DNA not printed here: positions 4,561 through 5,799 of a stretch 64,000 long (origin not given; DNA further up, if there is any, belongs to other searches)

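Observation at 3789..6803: Candidate split inverse-autotransporter secretion system: passenger-less intimin-type barrel plus two secreted paralogs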

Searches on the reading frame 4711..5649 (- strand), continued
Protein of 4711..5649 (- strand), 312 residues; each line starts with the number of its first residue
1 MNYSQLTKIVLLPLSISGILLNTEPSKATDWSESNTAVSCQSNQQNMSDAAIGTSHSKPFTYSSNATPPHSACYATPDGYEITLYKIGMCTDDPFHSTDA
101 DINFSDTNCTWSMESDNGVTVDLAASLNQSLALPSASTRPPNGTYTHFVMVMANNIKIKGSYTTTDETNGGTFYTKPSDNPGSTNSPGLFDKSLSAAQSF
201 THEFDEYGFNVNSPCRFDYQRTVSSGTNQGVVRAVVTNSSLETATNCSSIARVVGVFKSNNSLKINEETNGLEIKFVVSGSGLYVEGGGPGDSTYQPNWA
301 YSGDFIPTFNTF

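Call 98: search_protein_families(library=pfam, proteins=[L025:533-1576:+, L031:2540-3589:+, L042:147-1220:+, L049:1435-2433:+, L056:2413-3429:+, L074:1693-2769:+, L080:1424-2491:+, L088:272-1267:+, L091:590-1501:+, L094:450-1670:+], max_evalue=0.001)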
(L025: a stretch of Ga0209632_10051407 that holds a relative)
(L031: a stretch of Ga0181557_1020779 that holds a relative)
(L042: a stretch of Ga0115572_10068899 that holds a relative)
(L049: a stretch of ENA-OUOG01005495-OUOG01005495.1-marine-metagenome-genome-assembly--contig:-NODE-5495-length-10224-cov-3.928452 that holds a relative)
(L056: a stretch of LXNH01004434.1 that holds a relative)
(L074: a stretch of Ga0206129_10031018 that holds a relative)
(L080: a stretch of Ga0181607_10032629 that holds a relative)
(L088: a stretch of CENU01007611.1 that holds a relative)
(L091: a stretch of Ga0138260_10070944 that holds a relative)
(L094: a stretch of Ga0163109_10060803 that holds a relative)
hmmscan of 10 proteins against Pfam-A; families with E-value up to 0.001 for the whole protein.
L025:533-1576:+ (348 aa): 1 family
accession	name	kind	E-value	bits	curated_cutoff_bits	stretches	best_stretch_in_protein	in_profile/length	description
PF11924.14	IAT_beta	-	1.1e-43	150.2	22.3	1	73-333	20-279/279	Inverse autotransporter, beta-domain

L031:2540-3589:+ (350 aa): 1 family
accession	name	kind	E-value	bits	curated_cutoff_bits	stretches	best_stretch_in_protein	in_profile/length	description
PF11924.14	IAT_beta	-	3.2e-43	148.7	22.3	1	75-335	18-279/279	Inverse autotransporter, beta-domain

L042:147-1220:+ (358 aa): 1 family
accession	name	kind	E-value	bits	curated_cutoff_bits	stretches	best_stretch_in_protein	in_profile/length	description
PF11924.14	IAT_beta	-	6.2e-42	144.5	22.3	1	77-343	11-279/279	Inverse autotransporter, beta-domain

L049:1435-2433:+ (333 aa): 1 family
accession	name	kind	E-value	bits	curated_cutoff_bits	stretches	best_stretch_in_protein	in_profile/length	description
PF11924.14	IAT_beta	-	1.8e-39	136.5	22.3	1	61-318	22-279/279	Inverse autotransporter, beta-domain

L056:2413-3429:+ (339 aa): 1 family
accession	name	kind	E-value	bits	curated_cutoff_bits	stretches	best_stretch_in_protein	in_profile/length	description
PF11924.14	IAT_beta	-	5.5e-44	151.3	22.3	1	54-324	7-279/279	Inverse autotransporter, beta-domain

L074:1693-2769:+ (359 aa): 1 family
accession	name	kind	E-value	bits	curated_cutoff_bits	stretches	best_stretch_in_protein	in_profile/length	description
PF11924.14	IAT_beta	-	6.2e-43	147.8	22.3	1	87-344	22-279/279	Inverse autotransporter, beta-domain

L080:1424-2491:+ (356 aa): 1 family
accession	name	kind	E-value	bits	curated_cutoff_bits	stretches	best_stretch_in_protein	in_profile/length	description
PF11924.14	IAT_beta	-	1.5e-40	140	22.3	1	74-341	10-279/279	Inverse autotransporter, beta-domain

L088:272-1267:+ (332 aa): 1 family
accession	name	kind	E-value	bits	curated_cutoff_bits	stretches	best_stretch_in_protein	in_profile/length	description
PF11924.14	IAT_beta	-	1.5e-39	136.7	22.3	1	54-317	14-279/279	Inverse autotransporter, beta-domain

L091:590-1501:+ (304 aa): 1 family
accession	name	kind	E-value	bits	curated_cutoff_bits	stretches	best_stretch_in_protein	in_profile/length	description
PF11924.14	IAT_beta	-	2.7e-47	162.1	22.3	1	29-289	20-279/279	Inverse autotransporter, beta-domain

L094:450-1670:+ (407 aa): 1 family
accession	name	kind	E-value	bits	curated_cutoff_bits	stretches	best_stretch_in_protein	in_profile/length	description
PF11924.14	IAT_beta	-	1.4e-63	215.5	22.3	1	113-389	17-279/279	Inverse autotransporter, beta-domain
